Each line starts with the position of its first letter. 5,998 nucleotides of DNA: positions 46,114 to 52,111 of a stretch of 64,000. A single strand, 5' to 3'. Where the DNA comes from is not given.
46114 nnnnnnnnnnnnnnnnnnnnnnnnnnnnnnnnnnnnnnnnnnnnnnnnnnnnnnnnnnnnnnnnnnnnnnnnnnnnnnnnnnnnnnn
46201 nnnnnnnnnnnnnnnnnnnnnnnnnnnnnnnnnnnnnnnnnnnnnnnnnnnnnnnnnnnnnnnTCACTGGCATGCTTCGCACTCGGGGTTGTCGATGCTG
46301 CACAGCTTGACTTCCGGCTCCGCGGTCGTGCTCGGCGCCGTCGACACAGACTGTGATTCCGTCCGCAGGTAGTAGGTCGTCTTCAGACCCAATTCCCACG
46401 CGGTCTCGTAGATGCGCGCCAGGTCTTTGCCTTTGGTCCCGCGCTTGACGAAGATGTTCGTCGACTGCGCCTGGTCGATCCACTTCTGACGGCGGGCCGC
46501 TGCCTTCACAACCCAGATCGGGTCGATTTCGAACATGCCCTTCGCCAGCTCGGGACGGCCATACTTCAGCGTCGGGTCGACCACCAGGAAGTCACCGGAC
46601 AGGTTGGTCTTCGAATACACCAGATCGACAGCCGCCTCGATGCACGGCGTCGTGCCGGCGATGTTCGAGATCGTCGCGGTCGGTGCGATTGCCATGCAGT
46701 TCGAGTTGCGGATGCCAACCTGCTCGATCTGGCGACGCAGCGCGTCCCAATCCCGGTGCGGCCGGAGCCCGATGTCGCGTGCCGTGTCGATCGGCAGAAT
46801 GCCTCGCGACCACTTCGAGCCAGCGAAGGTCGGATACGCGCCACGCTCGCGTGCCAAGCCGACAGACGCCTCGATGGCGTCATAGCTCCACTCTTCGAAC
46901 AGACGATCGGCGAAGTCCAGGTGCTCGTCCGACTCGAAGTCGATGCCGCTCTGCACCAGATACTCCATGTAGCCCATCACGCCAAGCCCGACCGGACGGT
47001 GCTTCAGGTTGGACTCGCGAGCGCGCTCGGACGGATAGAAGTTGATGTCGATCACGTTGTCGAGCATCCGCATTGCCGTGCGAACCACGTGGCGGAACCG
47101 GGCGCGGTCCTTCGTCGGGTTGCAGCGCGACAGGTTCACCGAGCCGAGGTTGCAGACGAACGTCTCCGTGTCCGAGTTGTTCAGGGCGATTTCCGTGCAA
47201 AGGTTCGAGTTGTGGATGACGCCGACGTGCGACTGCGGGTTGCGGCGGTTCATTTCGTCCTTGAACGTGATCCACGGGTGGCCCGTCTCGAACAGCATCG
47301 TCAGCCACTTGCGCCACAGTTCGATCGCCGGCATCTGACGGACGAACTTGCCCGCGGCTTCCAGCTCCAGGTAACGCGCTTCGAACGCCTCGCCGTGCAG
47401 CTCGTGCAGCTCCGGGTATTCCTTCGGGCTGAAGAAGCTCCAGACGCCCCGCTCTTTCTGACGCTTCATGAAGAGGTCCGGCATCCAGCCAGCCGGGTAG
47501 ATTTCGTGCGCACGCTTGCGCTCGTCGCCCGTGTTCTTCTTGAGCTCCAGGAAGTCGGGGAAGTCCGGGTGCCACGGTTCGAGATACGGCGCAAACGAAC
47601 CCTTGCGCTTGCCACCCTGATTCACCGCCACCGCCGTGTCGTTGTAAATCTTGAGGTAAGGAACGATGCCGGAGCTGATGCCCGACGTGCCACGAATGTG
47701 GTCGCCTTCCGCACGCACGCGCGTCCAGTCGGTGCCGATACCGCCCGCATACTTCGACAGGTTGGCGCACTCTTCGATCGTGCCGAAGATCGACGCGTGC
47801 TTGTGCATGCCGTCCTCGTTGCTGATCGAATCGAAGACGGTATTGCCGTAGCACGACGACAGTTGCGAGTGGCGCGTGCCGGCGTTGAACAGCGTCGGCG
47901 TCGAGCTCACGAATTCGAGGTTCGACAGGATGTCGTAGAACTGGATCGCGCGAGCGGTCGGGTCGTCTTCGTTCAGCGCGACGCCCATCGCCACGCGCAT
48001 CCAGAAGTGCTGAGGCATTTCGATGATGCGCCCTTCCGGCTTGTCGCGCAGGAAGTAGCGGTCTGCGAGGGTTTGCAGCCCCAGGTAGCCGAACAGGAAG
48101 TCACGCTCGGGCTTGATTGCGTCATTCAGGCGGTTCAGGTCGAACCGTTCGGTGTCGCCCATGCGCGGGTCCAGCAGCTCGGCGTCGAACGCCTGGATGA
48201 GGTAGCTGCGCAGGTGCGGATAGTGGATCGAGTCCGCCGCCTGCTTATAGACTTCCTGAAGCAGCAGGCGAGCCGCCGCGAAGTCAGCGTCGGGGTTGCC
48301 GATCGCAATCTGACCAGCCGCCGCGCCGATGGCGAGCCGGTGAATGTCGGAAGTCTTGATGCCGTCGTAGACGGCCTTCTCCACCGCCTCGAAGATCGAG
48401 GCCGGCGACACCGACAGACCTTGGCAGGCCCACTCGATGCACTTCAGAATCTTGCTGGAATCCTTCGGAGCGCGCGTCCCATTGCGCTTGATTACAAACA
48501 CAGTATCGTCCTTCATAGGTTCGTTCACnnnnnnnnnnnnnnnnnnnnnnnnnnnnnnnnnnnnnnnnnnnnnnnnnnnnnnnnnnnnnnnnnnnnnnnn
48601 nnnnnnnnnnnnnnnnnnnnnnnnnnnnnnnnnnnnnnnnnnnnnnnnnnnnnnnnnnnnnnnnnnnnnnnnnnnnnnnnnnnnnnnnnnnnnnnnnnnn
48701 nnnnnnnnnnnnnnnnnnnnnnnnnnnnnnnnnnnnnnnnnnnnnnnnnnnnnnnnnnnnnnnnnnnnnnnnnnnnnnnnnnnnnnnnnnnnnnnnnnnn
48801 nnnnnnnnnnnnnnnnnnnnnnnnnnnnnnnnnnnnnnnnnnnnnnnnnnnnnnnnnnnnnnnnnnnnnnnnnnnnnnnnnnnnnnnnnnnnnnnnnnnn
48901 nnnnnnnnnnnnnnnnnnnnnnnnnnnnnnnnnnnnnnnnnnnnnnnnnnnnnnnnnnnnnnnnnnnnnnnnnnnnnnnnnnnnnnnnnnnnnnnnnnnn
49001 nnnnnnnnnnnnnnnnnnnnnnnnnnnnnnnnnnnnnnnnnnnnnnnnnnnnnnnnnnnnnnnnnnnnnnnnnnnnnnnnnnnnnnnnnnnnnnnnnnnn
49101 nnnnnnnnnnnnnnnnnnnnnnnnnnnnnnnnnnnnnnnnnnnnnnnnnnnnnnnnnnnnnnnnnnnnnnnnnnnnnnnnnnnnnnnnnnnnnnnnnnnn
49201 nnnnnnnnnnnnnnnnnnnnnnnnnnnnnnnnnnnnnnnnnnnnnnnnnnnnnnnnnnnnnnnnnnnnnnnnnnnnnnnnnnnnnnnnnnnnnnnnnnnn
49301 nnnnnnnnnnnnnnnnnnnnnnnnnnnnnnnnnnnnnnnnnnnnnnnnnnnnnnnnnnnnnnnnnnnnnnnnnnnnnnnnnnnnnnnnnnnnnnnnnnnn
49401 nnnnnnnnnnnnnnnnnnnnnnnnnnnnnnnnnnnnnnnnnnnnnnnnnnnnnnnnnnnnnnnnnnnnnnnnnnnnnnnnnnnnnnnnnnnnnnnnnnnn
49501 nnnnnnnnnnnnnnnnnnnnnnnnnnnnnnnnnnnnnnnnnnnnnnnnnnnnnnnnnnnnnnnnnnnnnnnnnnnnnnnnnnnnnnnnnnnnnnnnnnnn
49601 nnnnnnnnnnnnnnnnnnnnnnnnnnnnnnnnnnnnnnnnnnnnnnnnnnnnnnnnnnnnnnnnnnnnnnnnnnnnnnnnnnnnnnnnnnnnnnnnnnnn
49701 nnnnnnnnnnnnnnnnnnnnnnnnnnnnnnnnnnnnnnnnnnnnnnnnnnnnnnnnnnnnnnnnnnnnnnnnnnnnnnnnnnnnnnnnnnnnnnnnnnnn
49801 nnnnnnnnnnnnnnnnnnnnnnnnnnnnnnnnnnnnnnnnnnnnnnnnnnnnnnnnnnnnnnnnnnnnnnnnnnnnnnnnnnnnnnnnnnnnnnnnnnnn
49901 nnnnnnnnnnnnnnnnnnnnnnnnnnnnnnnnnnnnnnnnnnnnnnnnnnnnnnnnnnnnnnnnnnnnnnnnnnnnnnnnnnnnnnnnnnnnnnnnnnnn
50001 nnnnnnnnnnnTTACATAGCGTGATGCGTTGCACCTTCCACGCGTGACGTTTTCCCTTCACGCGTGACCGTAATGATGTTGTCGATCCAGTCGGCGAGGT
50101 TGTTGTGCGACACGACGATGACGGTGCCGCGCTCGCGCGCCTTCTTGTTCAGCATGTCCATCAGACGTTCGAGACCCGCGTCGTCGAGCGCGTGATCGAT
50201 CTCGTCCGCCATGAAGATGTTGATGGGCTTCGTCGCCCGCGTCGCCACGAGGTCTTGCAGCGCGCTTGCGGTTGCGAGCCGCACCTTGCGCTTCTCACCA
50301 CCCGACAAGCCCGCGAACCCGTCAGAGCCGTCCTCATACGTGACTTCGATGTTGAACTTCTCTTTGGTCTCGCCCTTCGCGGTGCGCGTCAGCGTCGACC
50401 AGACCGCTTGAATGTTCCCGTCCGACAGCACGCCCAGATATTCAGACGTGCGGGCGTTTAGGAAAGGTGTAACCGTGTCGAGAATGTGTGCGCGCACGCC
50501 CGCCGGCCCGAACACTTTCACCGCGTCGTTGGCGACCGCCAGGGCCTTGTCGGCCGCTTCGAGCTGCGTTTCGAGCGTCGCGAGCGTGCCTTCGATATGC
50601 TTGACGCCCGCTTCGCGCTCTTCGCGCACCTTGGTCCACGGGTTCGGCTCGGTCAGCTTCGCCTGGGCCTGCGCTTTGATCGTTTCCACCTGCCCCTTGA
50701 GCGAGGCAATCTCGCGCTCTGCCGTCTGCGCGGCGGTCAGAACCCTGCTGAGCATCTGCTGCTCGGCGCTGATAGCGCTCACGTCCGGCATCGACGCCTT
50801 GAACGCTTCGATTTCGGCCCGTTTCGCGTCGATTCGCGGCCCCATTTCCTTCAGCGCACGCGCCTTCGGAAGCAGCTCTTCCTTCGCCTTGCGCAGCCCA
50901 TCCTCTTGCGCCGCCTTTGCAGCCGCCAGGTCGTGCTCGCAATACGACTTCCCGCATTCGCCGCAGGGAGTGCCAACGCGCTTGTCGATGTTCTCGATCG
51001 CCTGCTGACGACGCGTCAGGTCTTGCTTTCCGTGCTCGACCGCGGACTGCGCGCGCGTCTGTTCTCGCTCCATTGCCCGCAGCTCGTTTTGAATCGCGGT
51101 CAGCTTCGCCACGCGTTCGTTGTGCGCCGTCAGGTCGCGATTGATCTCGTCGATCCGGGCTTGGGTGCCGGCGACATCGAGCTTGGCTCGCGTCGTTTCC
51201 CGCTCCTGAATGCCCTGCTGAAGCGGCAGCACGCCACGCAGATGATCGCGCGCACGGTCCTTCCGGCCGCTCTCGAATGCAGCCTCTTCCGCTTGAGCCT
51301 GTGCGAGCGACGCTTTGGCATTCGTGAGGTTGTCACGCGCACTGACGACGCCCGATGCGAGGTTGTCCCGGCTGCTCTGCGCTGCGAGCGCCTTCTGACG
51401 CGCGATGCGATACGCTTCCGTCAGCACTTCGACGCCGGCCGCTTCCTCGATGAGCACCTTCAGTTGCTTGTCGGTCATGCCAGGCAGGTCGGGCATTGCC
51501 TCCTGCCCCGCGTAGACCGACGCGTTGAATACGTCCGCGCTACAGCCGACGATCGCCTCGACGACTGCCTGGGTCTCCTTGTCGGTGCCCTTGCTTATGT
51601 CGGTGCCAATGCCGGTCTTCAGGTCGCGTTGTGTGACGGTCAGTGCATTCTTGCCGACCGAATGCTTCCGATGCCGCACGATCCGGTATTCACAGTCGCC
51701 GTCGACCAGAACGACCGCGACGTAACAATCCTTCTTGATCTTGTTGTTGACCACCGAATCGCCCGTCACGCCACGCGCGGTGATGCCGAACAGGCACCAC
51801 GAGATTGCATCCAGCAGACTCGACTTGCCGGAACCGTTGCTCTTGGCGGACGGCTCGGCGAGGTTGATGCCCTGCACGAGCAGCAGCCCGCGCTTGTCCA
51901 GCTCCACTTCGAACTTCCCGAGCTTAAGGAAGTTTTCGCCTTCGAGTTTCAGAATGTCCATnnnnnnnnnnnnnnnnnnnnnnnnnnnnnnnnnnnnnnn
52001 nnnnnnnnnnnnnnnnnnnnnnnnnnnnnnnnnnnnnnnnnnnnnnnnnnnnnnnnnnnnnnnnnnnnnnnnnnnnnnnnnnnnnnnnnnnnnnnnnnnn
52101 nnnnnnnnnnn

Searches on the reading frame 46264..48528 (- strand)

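Call 9: search_protein_families(library=phrogs, proteins=[window:46264-48528:-], max_evalue=0.001)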
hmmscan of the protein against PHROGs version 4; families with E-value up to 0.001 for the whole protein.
window:46264-48528:- (754 aa): 12 families
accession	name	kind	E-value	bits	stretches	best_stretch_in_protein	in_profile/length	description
phrog_84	-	DNA, RNA and nucleotide metabolism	3.4e-253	844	1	7-754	60-795/975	ribonucleoside-diphosphate reductase large subunit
phrog_3987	-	DNA, RNA and nucleotide metabolism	5.7e-101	339.4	1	9-465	3-461/467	ribonucleotide reductase large subunit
phrog_3844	-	moron, auxiliary metabolic gene and host takeover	6.7e-85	286.7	1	319-754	3-450/451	NrdA-like aerobic NDP reductase large subunit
phrog_22953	-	DNA, RNA and nucleotide metabolism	1.3e-34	121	2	270-371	6-107/201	ribonucleotide reductase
phrog_30939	-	DNA, RNA and nucleotide metabolism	1.4e-30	106.9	2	396-561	617-786/977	ribonucleotide reductase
phrog_6132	-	DNA, RNA and nucleotide metabolism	3.3e-27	96.9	1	136-306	130-289/530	ribonucleotide reductase large subunit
phrog_367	-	DNA, RNA and nucleotide metabolism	4.7e-14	52.5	1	294-561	268-503/701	ribonucleotide reductase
phrog_12229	-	DNA, RNA and nucleotide metabolism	1.3e-12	48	1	196-308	49-151/577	ribonucleotide reductase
phrog_33412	-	unknown function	1.5e-06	29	1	660-724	58-123/140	-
phrog_36555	-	DNA, RNA and nucleotide metabolism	1.3e-05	26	1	594-751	3-167/172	ribonucleotide reductase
phrog_29665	-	unknown function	0.00011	23.2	0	497-563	64-130/150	-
phrog_10616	-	DNA, RNA and nucleotide metabolism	0.00067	20.8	0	664-727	17-97/111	ribonucleotide reductase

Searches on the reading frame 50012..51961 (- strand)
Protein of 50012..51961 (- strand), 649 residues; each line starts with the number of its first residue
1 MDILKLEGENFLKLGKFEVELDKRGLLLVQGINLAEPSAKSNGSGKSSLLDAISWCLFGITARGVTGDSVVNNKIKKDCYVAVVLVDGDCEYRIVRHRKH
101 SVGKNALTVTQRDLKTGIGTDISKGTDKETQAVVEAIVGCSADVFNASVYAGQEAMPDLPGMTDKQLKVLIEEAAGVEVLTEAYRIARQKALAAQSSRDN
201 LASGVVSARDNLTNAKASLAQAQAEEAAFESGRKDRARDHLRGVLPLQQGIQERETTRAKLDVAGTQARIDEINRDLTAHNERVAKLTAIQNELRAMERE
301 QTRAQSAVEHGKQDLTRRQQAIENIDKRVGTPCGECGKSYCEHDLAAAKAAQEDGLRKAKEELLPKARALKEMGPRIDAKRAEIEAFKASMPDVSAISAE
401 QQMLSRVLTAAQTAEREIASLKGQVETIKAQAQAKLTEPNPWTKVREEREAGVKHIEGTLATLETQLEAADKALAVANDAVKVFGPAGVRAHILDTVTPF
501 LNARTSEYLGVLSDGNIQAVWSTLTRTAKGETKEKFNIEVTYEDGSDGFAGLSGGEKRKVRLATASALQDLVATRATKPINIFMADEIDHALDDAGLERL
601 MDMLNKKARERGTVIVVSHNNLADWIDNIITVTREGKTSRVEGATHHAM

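Call 9: search_protein_families(library=phrogs, proteins=[window:50012-51961:-], max_evalue=0.001)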
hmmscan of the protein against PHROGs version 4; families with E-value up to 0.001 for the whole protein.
window:50012-51961:- (649 aa): 6 families
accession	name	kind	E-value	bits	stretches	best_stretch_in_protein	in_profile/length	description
phrog_77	-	DNA, RNA and nucleotide metabolism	7.4e-128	429.5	1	1-643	296-954/967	SbcC-like subunit of palindrome specific endonuclease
phrog_21388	-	DNA, RNA and nucleotide metabolism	7.2e-35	120.8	1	3-111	4-112/126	exonuclease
phrog_1499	-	unknown function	5.1e-08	33.6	1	1-330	3-227/427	-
phrog_5836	-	unknown function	7.3e-05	21.9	0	552-633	974-1049/1071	-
phrog_293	-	moron, auxiliary metabolic gene and host takeover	0.00013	21.1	1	552-622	269-331/1058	ABC transporter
phrog_3940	-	unknown function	0.00035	20.5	0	540-616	214-290/537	-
